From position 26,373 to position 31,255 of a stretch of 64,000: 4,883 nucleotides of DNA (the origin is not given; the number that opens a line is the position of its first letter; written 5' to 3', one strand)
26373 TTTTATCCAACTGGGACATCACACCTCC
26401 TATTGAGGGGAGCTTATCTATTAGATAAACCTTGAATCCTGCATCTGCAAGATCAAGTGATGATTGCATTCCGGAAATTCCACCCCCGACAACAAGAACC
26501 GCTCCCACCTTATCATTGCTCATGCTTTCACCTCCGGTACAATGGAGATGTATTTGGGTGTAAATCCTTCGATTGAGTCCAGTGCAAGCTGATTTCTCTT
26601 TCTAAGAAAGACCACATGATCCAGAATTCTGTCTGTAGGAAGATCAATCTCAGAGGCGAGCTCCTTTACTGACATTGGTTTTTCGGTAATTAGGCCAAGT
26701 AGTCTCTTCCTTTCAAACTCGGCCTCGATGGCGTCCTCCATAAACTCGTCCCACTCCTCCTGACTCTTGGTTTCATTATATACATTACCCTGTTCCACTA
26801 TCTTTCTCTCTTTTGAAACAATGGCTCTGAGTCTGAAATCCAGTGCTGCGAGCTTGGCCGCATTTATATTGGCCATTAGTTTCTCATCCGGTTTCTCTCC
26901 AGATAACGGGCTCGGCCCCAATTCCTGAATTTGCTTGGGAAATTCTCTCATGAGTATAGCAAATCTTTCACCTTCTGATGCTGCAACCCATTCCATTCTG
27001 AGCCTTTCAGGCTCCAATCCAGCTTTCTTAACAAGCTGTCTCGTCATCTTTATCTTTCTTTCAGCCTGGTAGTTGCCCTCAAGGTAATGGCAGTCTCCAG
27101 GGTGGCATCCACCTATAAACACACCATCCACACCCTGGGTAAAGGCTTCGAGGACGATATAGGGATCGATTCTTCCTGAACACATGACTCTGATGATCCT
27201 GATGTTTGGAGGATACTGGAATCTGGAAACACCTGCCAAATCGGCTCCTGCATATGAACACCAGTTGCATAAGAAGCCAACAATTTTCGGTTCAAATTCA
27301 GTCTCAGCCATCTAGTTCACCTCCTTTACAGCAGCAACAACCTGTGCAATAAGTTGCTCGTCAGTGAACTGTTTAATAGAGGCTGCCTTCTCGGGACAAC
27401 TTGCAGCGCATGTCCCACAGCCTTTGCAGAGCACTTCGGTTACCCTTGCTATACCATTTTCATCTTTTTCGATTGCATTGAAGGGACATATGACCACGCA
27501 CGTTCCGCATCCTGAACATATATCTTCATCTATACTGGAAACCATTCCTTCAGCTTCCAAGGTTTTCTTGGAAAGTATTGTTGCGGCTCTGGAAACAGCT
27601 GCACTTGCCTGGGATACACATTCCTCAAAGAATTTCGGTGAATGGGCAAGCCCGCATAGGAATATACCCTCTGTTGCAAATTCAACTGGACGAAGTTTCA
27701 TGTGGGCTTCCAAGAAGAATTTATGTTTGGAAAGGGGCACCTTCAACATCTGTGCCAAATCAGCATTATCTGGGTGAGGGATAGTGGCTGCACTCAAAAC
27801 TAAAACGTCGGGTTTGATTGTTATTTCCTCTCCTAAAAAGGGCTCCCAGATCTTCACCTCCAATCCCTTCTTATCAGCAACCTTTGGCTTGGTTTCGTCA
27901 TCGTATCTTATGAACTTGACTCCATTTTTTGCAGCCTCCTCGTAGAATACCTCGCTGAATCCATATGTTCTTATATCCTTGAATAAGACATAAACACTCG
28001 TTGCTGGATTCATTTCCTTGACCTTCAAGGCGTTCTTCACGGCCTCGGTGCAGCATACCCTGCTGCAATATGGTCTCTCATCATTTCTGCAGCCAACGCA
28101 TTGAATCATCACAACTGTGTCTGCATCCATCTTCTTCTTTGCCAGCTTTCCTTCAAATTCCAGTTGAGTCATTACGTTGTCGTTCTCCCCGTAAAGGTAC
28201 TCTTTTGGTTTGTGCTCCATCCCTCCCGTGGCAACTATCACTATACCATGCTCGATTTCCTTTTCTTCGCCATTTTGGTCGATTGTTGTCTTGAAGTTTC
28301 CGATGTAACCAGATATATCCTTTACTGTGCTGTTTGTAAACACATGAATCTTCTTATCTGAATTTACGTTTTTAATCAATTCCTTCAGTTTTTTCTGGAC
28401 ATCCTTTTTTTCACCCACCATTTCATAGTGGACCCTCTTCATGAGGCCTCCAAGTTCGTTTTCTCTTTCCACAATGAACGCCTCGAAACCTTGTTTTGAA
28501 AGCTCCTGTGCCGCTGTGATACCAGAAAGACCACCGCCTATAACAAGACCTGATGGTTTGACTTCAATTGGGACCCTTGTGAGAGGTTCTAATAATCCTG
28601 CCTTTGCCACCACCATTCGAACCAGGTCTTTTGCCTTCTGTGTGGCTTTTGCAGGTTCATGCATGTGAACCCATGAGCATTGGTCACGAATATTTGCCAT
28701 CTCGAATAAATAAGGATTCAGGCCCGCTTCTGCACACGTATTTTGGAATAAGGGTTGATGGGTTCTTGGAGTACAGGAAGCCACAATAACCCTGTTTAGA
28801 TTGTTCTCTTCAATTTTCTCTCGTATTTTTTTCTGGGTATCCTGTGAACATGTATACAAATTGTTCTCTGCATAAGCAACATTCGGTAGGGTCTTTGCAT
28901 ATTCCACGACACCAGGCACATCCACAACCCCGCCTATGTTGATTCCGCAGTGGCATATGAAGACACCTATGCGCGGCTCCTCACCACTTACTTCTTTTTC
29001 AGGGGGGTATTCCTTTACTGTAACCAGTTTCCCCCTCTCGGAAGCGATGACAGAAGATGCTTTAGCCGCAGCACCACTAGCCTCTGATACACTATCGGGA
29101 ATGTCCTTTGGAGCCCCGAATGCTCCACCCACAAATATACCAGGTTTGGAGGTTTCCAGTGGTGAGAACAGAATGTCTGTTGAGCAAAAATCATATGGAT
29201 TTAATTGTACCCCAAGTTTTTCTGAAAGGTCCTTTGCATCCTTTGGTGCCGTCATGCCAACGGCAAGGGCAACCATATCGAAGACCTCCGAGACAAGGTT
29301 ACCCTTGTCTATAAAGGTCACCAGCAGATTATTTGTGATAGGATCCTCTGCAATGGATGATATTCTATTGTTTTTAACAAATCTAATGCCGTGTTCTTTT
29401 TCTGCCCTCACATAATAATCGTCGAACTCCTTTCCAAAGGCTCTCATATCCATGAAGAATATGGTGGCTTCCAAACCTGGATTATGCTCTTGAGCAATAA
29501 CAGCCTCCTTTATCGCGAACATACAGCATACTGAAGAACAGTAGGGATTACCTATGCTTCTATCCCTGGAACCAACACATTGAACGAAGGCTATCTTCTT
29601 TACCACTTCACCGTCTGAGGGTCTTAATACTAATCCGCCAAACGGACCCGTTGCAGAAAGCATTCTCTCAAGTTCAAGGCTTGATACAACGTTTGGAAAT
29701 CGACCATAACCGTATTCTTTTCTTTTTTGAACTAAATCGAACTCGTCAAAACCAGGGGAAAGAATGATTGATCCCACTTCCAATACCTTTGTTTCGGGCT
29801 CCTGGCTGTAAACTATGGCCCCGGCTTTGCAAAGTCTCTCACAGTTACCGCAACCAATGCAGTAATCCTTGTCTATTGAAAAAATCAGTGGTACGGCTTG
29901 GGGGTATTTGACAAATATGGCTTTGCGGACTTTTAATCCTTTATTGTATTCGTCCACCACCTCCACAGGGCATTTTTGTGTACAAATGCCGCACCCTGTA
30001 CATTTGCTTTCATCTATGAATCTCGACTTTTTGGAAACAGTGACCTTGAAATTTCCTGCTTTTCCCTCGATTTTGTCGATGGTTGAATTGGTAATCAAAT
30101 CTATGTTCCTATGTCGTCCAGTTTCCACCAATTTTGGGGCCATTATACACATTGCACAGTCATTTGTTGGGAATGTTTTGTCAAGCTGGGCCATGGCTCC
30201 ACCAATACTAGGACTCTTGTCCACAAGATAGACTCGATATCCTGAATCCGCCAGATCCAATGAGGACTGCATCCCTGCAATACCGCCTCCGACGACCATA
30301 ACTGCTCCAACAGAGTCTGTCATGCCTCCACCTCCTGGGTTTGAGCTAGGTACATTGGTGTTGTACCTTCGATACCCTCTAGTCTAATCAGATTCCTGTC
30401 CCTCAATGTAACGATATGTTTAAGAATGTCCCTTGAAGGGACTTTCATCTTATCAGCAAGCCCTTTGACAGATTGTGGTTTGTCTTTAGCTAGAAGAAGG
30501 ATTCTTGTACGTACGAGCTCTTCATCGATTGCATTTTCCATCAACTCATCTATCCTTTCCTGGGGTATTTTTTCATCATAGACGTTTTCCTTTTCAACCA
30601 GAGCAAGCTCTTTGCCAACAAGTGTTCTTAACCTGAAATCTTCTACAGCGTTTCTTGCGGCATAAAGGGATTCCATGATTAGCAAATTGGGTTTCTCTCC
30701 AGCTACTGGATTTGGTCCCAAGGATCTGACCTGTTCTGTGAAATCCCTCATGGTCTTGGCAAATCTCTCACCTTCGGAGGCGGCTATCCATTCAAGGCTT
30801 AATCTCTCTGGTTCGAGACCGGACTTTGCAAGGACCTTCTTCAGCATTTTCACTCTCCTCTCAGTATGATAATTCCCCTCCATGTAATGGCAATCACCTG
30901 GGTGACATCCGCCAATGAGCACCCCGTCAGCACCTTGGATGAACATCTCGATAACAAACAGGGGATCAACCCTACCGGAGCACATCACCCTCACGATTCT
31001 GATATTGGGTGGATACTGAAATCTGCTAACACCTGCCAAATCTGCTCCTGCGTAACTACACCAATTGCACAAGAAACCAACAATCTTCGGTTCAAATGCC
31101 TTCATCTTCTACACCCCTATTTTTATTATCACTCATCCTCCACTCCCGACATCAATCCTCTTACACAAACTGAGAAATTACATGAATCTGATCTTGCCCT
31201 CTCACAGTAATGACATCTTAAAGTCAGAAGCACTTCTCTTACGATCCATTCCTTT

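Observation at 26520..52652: MvhD fused to a conserved C-terminal winged-helix-like domain (five paralogs)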

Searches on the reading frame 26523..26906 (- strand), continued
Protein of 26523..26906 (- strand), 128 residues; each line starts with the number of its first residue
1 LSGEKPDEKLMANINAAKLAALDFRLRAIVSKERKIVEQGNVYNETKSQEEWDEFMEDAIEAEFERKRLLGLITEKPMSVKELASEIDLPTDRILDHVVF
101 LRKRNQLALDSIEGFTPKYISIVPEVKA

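Call 78: search_protein_families(library=pfam, proteins=[L008:3079-3708:+, L008:3705-4319:+, L008:4355-5716:+, L009:356-982:+, L009:995-2767:+, L008:1932-2987:-], max_evalue=0.0001)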
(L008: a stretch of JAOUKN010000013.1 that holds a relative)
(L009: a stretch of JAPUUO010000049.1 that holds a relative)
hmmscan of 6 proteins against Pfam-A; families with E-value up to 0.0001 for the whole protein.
L008:3079-3708:+ (209 aa): 1 family
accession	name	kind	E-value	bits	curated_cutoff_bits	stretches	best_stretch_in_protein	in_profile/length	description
PF01597.25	GCV_H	-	4.8e-23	81.8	22.2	1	73-190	3-119/122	Glycine cleavage H-protein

L008:3705-4319:+ (204 aa): 1 family
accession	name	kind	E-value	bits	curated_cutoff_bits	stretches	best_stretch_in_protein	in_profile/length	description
PF01597.25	GCV_H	-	1.2e-30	106.3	22.2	1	71-192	1-118/122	Glycine cleavage H-protein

L008:4355-5716:+ (453 aa): 20 families
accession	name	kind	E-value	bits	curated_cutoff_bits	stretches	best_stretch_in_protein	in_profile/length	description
PF14691.11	Fer4_20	-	1.2e-17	64.2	25.8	1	20-99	30-112/113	Dihydroprymidine dehydrogenase domain II, 4Fe-4S cluster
PF00037.32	Fer4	-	1.6e-12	47.2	21.1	2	379-401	2-24/24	4Fe-4S binding domain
PF12837.12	Fer4_6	-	9.8e-12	44.7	25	2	407-430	1-24/24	4Fe-4S binding domain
PF12838.12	Fer4_7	-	5.4e-11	43.2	27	1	385-429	2-52/52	4Fe-4S dicluster domain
PF13237.11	Fer4_10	-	1.6e-10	41.2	25.5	2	379-426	3-53/53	4Fe-4S dicluster domain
PF14697.11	Fer4_21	-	4.1e-10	40.1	35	1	378-432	1-59/59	4Fe-4S dicluster domain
PF13450.12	NAD_binding_8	-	5.2e-10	39.9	21.9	1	116-151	1-36/68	NAD(P)-binding Rossmann-like domain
PF07992.20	Pyr_redox_2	-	1.6e-09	38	26.1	1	113-165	2-57/291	Pyridine nucleotide-disulphide oxidoreductase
PF13187.11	Fer4_9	-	1.5e-08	34.9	27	1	385-430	2-52/52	4Fe-4S dicluster domain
PF01266.30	DAO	-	6.1e-08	33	27.9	1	113-149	1-38/353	FAD dependent oxidoreductase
PF13484.11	Fer4_16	-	4.4e-07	31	30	0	385-406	2-23/66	4Fe-4S double cluster binding domain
PF01946.23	Thi4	-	9.8e-07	28.7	26.2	1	112-150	18-57/235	Thi4 family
PF00890.30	FAD_binding_2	-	4.8e-06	26.4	20.4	1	114-149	2-37/414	FAD binding domain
PF03486.20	HI0933_like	-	7.5e-06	26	50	1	113-148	2-37/244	HI0933-like protein Rossmann domain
PF12797.12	Fer4_2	-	1.2e-05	25.4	24.5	0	409-427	4-22/22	4Fe-4S binding domain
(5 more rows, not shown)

L009:356-982:+ (208 aa): 1 family
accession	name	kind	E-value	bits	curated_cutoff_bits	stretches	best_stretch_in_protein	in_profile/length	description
PF01597.25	GCV_H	-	4.5e-27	94.8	22.2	1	75-194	1-116/122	Glycine cleavage H-protein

L009:995-2767:+ (590 aa): 21 families
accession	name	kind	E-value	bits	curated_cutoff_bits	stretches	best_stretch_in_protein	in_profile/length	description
PF07992.20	Pyr_redox_2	-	4.1e-35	122.1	26.1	1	122-417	2-291/291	Pyridine nucleotide-disulphide oxidoreductase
PF14691.11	Fer4_20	-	1.4e-17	63.9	25.8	1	29-108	30-112/113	Dihydroprymidine dehydrogenase domain II, 4Fe-4S cluster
PF13738.12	Pyr_redox_3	-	9.2e-17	61.7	30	1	208-401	126-305/305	Pyridine nucleotide-disulphide oxidoreductase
PF00070.33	Pyr_redox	-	2.5e-14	54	22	2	122-156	1-35/82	Pyridine nucleotide-disulphide oxidoreductase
PF00037.32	Fer4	-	2.3e-11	43.4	21.1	2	517-538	2-23/24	4Fe-4S binding domain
PF14697.11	Fer4_21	-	3.1e-11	43.7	35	1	516-570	1-59/59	4Fe-4S dicluster domain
PF13450.12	NAD_binding_8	-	3.4e-10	40.5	21.9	1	125-160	1-36/68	NAD(P)-binding Rossmann-like domain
PF01266.30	DAO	-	1.4e-09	38.4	27.9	1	122-157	1-37/353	FAD dependent oxidoreductase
PF12837.12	Fer4_6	-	2.3e-09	37.2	25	2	545-568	1-24/24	4Fe-4S binding domain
PF13237.11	Fer4_10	-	6.1e-08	32.9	25.5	1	516-564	2-53/53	4Fe-4S dicluster domain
PF01134.28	GIDA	-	3.7e-07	30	22.1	0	122-149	1-28/391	Glucose inhibited division protein A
PF25160.1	LdpA_Fe-S-bd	-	1.3e-06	28.5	27.6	1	529-571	9-46/49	LdpA Fe-S cluster-binding domain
PF12838.12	Fer4_7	-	1.4e-06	29.1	27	1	523-566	2-51/52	4Fe-4S dicluster domain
PF13187.11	Fer4_9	-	1.7e-06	28.4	27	1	523-568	2-52/52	4Fe-4S dicluster domain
PF01946.23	Thi4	-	1.7e-06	27.9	26.2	1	120-186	17-83/235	Thi4 family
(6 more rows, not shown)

L008:1932-2987:- (351 aa): 2 families
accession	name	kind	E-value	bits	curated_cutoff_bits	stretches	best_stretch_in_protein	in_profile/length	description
PF01895.24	PhoU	-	2.9e-13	50.4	23.5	1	145-237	1-89/89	PhoU domain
PF04014.23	MazE_antitoxin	-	2.9e-07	30.8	24.7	1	11-51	2-42/48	Antidote-toxin recognition MazE, bacterial antitoxin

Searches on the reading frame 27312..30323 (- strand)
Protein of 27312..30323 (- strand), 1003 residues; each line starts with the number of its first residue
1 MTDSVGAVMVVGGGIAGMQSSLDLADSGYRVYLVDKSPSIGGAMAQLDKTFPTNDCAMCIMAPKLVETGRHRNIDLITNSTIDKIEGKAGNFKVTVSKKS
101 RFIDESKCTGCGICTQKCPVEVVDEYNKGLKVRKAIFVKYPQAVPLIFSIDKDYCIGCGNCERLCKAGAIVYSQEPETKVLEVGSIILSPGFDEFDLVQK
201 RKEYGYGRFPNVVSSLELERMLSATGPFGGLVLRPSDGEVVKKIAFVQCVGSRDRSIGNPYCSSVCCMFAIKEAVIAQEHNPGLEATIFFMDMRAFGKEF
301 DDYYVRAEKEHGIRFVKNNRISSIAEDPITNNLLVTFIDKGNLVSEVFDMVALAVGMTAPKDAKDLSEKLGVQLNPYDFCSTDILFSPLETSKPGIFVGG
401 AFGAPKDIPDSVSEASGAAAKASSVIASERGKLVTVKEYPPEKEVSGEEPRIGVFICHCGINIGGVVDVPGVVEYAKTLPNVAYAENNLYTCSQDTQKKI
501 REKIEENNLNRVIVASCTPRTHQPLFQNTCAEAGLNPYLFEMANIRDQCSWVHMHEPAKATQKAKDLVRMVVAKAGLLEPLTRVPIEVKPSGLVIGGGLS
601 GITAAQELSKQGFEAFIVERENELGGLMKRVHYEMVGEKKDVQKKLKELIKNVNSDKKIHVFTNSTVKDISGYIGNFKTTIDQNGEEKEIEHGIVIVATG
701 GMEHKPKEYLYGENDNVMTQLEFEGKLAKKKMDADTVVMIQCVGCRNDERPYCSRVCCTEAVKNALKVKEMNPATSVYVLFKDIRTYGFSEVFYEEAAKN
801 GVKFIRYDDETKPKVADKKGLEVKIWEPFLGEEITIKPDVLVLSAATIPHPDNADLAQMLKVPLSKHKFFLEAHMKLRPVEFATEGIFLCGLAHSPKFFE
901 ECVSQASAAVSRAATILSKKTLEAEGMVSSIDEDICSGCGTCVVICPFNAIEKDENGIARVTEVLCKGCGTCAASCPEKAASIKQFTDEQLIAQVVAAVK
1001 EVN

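Call 7: search_protein_families(library=pfam, proteins=[window:27312-30323:-], max_evalue=0.00001)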
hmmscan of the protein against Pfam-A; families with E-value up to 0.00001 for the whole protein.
window:27312-30323:- (1003 aa): 23 families
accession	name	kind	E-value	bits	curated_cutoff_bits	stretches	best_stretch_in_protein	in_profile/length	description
PF07992.20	Pyr_redox_2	-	1.6e-27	97.2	26.1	2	593-738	4-147/291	Pyridine nucleotide-disulphide oxidoreductase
PF00037.32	Fer4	-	6.8e-22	76.8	21.1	2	931-952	3-24/24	4Fe-4S binding domain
PF13450.12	NAD_binding_8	-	2.2e-16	60.3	21.9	1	594-633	1-40/68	NAD(P)-binding Rossmann-like domain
PF12837.12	Fer4_6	-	4.2e-16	58.4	25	0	930-951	3-24/24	4Fe-4S binding domain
PF12838.12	Fer4_7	-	7e-15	55.7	27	1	936-980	2-52/52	4Fe-4S dicluster domain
PF12831.13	FAD_oxidored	-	4.9e-14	52.9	27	1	8-45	2-39/416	FAD dependent oxidoreductase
PF12797.12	Fer4_2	-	7.2e-14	51.1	24.5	0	102-120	4-22/22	4Fe-4S binding domain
PF13187.11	Fer4_9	-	4.6e-13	49.4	27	2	107-170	1-52/52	4Fe-4S dicluster domain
PF13237.11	Fer4_10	-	5.3e-13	49.1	25.5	1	931-977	4-53/53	4Fe-4S dicluster domain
PF01266.30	DAO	-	1.1e-12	48.6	27.9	0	8-43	2-38/353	FAD dependent oxidoreductase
PF14697.11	Fer4_21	-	2.9e-12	47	35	1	930-978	2-53/59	4Fe-4S dicluster domain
PF00890.30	FAD_binding_2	-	4e-12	46.5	20.4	0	8-45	2-39/414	FAD binding domain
PF00070.33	Pyr_redox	-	4.8e-11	43.4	22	0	8-96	2-79/82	Pyridine nucleotide-disulphide oxidoreductase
PF13738.12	Pyr_redox_3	-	1.2e-10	41.6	30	0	593-701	168-267/305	Pyridine nucleotide-disulphide oxidoreductase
PF25160.1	LdpA_Fe-S-bd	-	9.7e-09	35.3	27.6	0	930-953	22-45/49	LdpA Fe-S cluster-binding domain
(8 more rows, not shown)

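Call 56: search_protein_families(library=ncbifam, proteins=[window:27312-30323:-], max_evalue=0.00001)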
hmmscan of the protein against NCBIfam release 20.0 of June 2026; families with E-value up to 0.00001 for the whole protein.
window:27312-30323:- (1003 aa): 91 families (the best 25 are shown)
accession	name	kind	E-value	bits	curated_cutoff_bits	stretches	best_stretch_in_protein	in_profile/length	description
NF040770.1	hetero_SS_HdrA2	exception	1e-297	989.5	1100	3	7-428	141-562/777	CoB-CoM heterodisulfide reductase HdrA2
NF041778.1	hetero_SS_HdrA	equivalog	4.7e-222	739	1400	3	7-433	144-577/771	ferredoxin:CoB-CoM heterodisulfide reductase subunit HdrA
NF041891.1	hdrA_Methbact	equivalog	5.1e-211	702.9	1300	3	7-427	135-557/762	ferredoxin:CoB-CoM heterodisulfide reductase subunit HdrA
NF009410.0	PRK12771.1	subfamily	2.3e-16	59.5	516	1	593-670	142-215/566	NAD(P)-binding protein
NF005560.0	PRK07233.1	equivalog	2.2e-15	56.4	252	1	594-634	5-45/435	hypothetical protein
TIGR02179.1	PorD_KorD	subfamily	5e-15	55.4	60.05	2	930-983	21-74/78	2-oxoacid:acceptor oxidoreductase, delta subunit, pyruvate/2-ketoisovalerate family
NF040684.1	PorD_Arch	equivalog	5.5e-15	55.2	120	1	907-983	5-81/85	pyruvate synthase subunit PorD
NF007202.0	PRK09623.1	equivalog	6.1e-15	55.4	166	1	905-984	22-101/105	3-methyl-2-oxobutanoate dehydrogenase subunit delta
TIGR03467.1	HpnE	equivalog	3.2e-14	53.1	283.05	1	594-632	3-41/430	hydroxysqualene dehydroxylase HpnE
NF042909.1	FMH_DH_FwdF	exception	4.4e-14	52.3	375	2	96-186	45-133/336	tungsten-dependent formylmethanofuran dehydrogenase subunit FwdF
TIGR01944.1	rnfB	subfamily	6.8e-14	51.8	68.7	1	919-990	98-169/190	RnfABCDGE type electron transport complex subunit B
NF007203.0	PRK09624.1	equivalog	1.5e-13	50.8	171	1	919-982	36-99/105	pyuvate ferredoxin oxidoreductase subunit delta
TIGR04105.1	FeFe_hydrog_B1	subfamily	1.7e-13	50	450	1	94-172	130-207/462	monomeric [FeFe] hydrogenase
TIGR03997.1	mycofact_OYE_2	equivalog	2.2e-13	49.5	793.15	1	593-846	383-601/645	mycofactocin system FadH/OYE family oxidoreductase 2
TIGR02700.1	flavo_MJ0208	hypoth_equivalog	2.3e-12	46.7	251.35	1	928-981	142-194/234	dihydromethanopterin reductase (acceptor)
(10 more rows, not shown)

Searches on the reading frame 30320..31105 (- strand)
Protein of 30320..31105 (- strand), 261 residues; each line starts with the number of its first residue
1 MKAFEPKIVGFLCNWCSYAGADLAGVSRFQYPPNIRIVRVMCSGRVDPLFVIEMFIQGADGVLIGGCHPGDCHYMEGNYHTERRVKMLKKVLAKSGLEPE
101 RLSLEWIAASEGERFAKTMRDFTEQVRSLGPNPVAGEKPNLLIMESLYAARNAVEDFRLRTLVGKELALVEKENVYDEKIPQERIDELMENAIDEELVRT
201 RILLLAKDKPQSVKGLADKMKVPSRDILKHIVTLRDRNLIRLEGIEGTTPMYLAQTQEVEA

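Call 5: search_protein_families(library=pfam, proteins=[window:30320-31105:-], max_evalue=1)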
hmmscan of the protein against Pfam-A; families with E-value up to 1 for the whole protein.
window:30320-31105:- (261 aa): 5 families
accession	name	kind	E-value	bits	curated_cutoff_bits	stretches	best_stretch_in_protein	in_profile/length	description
PF02662.21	FlpD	-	2.1e-56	189.7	22.3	1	8-130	1-123/123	Methyl-viologen-reducing hydrogenase, delta subunit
PF12840.13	HTH_20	-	0.0015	18.9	27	1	204-242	12-50/51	Helix-turn-helix domain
PF21476.4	PF0610-like_N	-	0.022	15.4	33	1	199-232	3-36/50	PF0610-like, N-terminal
PF07124.16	Phytoreo_P8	-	0.14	11.5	22.3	1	80-141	74-133/427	Phytoreovirus outer capsid protein P8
PF24270.1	HTH_Cmi2_C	-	0.15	12.7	27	1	182-241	61-119/125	Cmi2, C-terminal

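Call 6: search_protein_families(library=ncbifam, proteins=[window:30320-31105:-], max_evalue=1)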
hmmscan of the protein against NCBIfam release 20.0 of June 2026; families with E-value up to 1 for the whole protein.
window:30320-31105:- (261 aa): 6 families
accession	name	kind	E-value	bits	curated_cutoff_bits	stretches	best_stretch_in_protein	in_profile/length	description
NF040770.1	hetero_SS_HdrA2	exception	3.4e-57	194.1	1100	1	4-132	646-774/777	CoB-CoM heterodisulfide reductase HdrA2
NF045873.1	F420_non_VhuD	exception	9.1e-39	132.6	215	1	5-134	1-130/132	F420-non-reducing hydrogenase iron-sulfur subunit VhuD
NF041891.1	hdrA_Methbact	equivalog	1.6e-15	56.4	1300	1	5-128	643-760/762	ferredoxin:CoB-CoM heterodisulfide reductase subunit HdrA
NF033788.1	HTH_metalloreg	subfamily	0.0034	17.2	55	1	199-259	13-73/77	metalloregulator ArsR/SmtB family transcription factor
NF041778.1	hetero_SS_HdrA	equivalog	0.009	13.9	1400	1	7-79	655-726/771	ferredoxin:CoB-CoM heterodisulfide reductase subunit HdrA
NF033789.1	repress_SdpR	subfamily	0.11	12.4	100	1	198-242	9-53/79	autorepressor SdpR family transcription factor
